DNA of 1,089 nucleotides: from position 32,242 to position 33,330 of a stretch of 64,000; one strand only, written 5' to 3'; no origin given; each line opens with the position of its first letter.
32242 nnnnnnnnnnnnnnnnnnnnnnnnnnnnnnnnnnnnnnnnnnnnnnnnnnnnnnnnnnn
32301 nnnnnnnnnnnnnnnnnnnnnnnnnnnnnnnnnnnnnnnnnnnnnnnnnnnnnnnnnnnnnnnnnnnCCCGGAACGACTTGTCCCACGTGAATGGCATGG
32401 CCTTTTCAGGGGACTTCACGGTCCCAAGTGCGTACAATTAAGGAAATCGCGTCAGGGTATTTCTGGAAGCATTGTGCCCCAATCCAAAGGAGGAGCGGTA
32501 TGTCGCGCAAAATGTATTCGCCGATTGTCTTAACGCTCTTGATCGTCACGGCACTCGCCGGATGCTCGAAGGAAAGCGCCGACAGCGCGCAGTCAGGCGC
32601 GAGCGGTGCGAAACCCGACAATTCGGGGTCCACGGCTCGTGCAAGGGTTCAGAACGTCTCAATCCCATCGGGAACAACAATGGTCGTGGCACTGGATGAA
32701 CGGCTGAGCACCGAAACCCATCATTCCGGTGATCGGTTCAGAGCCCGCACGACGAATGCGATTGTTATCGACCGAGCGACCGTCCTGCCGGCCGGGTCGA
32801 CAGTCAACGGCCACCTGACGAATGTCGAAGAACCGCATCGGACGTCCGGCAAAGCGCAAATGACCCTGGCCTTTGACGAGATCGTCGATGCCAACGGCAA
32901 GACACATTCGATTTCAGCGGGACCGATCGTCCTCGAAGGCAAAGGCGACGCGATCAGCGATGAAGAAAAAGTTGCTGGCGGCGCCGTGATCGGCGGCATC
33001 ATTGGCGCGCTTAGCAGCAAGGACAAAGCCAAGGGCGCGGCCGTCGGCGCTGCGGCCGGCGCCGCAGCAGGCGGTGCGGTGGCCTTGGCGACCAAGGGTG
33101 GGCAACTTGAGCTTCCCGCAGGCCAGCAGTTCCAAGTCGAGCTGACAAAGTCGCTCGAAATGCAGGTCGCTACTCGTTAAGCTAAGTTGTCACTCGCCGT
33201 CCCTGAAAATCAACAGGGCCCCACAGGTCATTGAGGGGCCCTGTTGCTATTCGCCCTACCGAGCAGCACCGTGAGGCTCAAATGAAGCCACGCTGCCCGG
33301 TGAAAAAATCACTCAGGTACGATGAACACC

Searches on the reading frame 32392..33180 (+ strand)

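Call 30: search_protein_families(library=pfam, proteins=[window:32392-33180:+], max_evalue=0.0001)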
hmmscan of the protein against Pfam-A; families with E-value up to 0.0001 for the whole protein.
window:32392-33180:+ (262 aa): 1 family
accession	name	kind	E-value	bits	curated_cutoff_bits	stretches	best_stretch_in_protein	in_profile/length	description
PF13441.11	Gly-zipper_YMGG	-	6e-06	26.3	28.9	1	194-230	7-42/45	YMGG-like Gly-zipper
